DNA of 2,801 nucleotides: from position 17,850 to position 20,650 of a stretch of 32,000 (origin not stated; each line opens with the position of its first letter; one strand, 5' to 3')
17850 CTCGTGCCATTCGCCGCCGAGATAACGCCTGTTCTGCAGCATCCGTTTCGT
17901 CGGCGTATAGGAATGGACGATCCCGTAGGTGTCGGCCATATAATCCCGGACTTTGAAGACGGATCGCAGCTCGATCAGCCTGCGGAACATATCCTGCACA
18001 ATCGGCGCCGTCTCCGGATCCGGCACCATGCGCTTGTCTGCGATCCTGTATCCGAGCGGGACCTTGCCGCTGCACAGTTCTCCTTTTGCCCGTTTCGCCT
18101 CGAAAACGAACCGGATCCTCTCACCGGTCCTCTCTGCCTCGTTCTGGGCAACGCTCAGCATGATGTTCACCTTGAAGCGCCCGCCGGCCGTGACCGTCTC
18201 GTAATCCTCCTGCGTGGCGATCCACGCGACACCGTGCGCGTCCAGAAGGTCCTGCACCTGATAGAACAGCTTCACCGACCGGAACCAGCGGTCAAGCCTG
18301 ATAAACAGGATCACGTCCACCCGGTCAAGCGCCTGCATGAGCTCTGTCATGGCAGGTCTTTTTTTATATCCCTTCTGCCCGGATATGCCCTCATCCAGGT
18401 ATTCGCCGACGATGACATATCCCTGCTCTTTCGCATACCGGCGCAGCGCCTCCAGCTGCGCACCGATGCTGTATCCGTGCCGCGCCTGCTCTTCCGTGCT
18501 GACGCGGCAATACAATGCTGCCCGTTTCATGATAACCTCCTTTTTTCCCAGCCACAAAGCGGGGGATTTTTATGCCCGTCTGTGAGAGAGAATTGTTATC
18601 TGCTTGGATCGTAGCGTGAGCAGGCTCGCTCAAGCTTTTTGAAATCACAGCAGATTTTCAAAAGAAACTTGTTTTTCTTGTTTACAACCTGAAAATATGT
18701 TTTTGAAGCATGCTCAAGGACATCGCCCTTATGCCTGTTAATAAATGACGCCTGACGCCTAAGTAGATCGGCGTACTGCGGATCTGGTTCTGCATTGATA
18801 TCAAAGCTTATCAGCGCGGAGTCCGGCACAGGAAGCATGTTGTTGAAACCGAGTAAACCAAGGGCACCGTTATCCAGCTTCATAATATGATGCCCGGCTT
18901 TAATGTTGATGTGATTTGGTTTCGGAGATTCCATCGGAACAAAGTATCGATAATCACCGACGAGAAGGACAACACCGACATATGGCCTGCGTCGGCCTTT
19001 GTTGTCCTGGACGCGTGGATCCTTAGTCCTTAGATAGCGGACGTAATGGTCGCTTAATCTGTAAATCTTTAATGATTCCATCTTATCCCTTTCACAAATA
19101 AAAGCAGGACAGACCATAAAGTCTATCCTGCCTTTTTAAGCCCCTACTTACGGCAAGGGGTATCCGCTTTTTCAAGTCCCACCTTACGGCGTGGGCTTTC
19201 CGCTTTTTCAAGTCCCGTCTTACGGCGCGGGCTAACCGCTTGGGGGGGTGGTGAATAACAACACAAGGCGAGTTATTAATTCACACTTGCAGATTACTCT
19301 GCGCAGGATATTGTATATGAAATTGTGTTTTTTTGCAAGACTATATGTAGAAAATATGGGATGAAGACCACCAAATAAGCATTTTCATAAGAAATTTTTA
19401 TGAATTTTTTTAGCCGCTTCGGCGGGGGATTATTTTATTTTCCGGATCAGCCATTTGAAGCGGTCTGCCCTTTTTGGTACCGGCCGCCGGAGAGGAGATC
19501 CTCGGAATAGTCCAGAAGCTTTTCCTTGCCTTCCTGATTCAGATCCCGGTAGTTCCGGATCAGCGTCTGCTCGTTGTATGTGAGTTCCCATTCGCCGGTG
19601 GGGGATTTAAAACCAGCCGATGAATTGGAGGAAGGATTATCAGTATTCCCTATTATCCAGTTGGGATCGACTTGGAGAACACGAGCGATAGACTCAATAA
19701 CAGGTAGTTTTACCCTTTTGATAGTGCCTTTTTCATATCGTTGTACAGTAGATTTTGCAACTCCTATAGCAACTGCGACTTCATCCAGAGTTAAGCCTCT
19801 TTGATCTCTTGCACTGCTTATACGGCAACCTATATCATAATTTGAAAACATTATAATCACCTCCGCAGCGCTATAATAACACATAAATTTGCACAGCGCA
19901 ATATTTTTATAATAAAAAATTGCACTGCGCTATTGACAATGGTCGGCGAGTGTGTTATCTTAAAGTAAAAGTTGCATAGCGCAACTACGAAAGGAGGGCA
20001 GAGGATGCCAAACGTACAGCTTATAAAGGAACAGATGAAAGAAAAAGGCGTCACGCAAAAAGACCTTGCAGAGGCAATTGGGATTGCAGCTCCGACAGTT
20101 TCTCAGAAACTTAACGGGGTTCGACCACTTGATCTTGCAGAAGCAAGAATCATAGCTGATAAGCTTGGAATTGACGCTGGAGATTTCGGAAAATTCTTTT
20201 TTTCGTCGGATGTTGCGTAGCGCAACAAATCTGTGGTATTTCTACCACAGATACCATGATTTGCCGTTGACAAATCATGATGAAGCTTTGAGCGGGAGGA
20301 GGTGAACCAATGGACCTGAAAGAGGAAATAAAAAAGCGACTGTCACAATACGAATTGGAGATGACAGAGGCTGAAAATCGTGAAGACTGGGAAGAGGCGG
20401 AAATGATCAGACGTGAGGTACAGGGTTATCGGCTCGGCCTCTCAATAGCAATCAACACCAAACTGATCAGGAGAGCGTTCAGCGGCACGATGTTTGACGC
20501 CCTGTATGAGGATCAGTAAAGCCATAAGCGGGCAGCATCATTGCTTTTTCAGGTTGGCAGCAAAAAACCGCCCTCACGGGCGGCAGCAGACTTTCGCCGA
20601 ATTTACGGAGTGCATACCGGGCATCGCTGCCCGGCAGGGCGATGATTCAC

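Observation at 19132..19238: The three antitoxin-like repeats differ from each other, with compensatory changes in a short stem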

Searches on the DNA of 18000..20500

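Call 5: search_rna_families(source=window, start=18000, end=20500, threshold=evalue, max_evalue=10, show_alignments=3)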
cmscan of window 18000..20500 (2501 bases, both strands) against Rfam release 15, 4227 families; matches with E-value up to 10: 5.
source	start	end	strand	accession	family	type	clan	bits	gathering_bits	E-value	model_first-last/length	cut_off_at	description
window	19891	19929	-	RF03512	mir-3479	Gene; miRNA;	-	23.6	79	0.12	19-57/74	no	mir-3479 microRNA precursor family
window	19096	19162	-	RF02235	asX1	Gene; sRNA;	-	20.5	70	4.2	1-115/115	no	Xanthomonadaceae sRNA asX1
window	19894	19927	-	RF03326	mir-312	Gene; miRNA;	-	18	55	2.2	16-53/67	no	mir-312 microRNA precursor family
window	19239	19411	+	RF04315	manA-II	Cis-reg;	-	17.9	100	7.2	1-147/147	no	manA_II ncRNA motif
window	19101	19134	-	RF00244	mir-26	Gene; miRNA;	-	16.3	57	3.1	19-63/81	no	mir-26 microRNA precursor family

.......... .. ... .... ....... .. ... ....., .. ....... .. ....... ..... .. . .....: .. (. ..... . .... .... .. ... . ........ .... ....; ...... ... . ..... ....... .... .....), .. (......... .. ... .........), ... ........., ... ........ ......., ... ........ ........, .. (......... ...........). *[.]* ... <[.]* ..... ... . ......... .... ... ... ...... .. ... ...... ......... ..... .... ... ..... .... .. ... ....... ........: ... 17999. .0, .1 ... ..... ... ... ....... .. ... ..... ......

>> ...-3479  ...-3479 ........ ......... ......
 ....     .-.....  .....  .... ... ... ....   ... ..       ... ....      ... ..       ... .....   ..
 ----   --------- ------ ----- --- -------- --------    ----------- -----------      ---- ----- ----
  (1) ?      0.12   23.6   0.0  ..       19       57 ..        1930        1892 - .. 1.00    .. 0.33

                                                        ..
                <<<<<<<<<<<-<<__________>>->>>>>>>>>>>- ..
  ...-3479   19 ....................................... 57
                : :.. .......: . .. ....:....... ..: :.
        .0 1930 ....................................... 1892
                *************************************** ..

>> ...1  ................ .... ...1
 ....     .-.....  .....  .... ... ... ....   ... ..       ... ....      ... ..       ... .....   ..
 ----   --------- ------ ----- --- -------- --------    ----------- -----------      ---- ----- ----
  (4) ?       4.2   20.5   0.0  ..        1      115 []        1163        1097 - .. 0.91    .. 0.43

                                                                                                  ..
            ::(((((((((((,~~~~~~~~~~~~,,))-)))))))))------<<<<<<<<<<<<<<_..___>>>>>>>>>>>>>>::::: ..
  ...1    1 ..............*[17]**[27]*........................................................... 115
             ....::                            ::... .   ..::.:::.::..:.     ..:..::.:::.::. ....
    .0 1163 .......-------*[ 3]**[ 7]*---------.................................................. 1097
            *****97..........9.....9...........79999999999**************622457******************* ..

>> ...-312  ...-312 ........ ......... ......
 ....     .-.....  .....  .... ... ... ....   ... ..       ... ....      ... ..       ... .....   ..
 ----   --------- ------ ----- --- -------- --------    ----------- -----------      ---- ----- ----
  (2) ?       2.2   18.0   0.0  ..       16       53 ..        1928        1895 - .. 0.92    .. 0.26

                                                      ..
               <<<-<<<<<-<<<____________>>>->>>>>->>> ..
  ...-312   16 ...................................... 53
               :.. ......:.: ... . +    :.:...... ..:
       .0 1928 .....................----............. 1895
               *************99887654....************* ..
